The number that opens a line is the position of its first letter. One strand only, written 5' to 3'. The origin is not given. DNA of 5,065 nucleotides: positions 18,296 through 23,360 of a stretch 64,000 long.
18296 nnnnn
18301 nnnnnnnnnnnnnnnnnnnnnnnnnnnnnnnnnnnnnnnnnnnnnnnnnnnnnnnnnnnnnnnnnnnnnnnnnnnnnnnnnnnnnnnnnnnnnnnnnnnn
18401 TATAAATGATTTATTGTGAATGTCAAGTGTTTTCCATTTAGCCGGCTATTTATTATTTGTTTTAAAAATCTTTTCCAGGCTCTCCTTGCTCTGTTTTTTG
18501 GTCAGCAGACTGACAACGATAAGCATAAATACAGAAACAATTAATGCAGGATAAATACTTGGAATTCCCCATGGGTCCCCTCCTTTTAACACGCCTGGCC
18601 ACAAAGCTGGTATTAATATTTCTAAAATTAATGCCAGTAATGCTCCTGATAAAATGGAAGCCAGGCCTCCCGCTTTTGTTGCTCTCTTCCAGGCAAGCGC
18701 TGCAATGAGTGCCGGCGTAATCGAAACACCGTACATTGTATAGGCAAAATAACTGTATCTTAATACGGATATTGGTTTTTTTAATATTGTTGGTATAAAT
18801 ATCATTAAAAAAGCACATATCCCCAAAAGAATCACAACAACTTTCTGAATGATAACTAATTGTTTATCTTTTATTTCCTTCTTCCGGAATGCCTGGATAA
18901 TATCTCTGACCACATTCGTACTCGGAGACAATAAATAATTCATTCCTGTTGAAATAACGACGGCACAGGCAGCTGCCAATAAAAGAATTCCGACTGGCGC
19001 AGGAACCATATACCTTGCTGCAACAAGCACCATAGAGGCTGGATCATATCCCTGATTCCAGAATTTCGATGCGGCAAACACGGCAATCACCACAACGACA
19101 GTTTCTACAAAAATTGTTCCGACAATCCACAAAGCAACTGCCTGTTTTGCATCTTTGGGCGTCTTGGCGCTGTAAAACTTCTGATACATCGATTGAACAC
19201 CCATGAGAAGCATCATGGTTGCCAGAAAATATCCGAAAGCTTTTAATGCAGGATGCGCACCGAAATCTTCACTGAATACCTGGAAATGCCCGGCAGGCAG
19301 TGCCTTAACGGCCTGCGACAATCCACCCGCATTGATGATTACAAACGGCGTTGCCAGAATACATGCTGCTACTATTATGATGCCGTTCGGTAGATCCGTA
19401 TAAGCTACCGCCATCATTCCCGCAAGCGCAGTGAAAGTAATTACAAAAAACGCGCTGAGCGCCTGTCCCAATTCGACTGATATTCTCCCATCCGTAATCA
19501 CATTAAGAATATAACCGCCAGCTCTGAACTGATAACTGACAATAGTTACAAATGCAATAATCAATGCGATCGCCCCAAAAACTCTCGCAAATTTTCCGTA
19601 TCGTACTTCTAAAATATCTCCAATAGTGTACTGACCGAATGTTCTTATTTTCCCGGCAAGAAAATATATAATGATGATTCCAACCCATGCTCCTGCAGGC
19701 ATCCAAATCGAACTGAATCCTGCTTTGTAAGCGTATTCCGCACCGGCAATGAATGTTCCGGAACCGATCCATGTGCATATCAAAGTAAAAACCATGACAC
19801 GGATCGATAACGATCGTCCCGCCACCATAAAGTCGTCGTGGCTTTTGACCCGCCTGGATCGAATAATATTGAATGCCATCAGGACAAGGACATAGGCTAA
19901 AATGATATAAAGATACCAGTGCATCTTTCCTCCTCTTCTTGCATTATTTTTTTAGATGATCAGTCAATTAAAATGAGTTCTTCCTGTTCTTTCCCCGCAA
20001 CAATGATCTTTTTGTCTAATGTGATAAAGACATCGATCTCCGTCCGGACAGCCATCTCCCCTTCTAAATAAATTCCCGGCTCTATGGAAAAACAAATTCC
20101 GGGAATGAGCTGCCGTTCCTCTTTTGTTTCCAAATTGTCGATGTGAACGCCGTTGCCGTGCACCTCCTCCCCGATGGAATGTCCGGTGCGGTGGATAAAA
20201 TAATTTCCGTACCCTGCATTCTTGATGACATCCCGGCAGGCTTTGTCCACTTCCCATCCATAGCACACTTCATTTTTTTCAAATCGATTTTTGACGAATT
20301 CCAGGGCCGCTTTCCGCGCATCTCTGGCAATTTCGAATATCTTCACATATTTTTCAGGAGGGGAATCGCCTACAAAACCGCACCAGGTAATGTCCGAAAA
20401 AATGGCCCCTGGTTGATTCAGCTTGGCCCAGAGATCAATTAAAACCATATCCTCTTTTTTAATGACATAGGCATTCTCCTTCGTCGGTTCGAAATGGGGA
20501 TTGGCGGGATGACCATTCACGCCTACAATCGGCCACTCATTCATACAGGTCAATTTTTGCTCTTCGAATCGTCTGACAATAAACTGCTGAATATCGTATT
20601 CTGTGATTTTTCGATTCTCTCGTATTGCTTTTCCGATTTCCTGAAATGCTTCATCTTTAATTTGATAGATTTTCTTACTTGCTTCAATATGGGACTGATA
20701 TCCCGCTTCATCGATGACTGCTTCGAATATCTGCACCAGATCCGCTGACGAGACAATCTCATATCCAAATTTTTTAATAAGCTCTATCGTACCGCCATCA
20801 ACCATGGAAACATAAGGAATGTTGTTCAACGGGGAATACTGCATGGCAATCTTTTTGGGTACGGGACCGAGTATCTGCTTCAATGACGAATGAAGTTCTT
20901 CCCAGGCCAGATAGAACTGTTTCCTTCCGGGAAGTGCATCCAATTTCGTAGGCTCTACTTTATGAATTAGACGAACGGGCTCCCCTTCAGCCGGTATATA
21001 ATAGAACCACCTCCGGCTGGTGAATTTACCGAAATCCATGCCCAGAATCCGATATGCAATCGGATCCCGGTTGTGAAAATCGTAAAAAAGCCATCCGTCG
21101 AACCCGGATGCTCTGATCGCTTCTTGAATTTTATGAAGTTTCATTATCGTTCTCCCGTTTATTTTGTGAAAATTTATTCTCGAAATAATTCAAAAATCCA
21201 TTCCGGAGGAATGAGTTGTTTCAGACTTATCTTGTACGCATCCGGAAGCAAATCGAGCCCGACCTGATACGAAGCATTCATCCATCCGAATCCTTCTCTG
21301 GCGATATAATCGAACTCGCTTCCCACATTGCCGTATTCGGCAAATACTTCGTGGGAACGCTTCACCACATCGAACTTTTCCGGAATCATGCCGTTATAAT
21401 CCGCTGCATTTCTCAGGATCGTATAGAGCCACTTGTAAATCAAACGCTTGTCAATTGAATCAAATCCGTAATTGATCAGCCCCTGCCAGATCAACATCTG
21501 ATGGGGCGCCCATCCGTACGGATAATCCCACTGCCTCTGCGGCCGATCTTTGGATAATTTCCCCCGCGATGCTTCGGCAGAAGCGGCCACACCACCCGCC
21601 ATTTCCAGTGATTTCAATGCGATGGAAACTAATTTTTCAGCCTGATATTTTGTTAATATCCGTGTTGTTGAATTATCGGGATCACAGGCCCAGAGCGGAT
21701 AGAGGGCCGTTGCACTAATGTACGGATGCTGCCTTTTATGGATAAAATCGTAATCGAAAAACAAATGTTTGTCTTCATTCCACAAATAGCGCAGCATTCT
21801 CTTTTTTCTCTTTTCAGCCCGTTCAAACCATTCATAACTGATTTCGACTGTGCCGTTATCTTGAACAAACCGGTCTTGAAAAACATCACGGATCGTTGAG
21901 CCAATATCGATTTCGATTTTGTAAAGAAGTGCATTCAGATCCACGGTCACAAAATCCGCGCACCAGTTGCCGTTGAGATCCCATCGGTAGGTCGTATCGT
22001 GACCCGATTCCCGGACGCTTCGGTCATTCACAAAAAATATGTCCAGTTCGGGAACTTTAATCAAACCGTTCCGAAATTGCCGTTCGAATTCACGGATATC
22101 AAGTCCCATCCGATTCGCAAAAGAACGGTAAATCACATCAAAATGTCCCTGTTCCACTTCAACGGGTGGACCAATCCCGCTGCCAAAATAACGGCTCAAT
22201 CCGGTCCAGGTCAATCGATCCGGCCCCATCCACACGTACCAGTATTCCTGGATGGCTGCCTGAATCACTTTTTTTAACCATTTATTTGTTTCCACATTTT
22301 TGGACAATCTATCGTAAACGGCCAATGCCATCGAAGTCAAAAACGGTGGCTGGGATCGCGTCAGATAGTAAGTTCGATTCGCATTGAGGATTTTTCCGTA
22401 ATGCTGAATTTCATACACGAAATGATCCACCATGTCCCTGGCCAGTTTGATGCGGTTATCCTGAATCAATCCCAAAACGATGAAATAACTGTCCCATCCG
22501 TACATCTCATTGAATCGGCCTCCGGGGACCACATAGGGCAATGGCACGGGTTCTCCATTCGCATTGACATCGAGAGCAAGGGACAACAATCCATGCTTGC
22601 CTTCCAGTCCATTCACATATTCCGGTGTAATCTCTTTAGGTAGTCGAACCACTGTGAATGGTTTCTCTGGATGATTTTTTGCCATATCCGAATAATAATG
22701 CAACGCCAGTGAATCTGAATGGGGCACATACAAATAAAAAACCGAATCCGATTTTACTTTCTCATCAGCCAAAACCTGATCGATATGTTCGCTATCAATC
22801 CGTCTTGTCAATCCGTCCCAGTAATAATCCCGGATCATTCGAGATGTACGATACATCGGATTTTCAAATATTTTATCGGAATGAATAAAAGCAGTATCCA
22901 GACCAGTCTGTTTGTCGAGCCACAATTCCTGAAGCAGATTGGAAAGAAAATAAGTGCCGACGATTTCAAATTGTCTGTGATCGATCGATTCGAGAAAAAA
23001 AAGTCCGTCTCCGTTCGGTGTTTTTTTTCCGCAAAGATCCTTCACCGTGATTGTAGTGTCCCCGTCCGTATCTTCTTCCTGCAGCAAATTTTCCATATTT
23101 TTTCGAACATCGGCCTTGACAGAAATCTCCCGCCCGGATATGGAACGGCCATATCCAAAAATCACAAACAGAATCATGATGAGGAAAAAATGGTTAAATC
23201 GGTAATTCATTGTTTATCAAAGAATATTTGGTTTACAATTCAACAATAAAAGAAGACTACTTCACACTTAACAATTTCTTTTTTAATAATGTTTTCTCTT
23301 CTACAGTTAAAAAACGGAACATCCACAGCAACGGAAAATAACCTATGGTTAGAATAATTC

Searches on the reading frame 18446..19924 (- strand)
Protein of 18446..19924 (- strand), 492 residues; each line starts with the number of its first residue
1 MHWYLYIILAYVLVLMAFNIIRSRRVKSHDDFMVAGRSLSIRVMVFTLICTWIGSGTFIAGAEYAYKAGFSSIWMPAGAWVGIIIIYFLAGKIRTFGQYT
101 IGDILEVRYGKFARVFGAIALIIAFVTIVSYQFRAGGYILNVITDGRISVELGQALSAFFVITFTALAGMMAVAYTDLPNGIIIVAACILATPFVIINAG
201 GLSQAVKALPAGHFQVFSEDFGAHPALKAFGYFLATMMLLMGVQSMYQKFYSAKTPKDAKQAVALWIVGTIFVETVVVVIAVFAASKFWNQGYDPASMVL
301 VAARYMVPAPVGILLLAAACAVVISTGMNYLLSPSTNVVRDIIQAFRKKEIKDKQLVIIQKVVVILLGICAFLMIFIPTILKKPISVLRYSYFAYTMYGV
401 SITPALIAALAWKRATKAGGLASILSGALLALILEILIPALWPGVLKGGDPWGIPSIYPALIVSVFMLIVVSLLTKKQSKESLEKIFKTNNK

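Call 38: search_protein_families(library=pfam, proteins=[window:18446-19924:-], max_evalue=0.00001)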
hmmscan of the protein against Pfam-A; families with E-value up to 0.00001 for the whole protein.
window:18446-19924:- (492 aa): 1 family
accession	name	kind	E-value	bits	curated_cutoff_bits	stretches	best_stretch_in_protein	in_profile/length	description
PF00474.23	SSF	-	7.9e-31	107.8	22.8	1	32-427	1-406/406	Sodium:solute symporter family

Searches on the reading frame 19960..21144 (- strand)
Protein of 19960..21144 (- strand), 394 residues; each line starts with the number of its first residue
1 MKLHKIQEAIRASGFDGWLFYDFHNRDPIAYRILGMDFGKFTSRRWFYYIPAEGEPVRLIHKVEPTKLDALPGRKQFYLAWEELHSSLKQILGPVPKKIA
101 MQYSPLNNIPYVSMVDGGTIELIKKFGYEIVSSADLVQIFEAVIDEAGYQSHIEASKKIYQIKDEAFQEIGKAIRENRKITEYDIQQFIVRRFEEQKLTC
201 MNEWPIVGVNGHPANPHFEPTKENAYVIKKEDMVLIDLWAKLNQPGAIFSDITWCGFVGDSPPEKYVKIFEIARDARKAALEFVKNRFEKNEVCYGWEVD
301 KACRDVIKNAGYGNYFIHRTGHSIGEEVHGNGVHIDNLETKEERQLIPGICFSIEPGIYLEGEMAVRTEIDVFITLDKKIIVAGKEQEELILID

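Call 38: search_protein_families(library=pfam, proteins=[window:19960-21144:-], max_evalue=0.00001)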
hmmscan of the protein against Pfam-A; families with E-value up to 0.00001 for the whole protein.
window:19960-21144:- (394 aa): 1 family
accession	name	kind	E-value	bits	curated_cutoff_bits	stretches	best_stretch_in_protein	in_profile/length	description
PF00557.29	Peptidase_M24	-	6e-41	140.9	23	1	157-375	4-207/208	Metallopeptidase family M24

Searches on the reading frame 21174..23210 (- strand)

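Call 38: search_protein_families(library=pfam, proteins=[window:21174-23210:-], max_evalue=0.00001)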
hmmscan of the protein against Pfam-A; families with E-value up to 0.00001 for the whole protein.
window:21174-23210:- (678 aa): 2 families
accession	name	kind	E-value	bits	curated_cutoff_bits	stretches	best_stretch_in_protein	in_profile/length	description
PF01204.24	Trehalase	-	2.7e-131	439.4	21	1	119-654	18-510/512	Trehalase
PF22422.2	MGH1-like_GH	-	1.1e-08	35.5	27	1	456-614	197-326/356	Mannosylglycerate hydrolase MGH1-like glycoside hydrolase domain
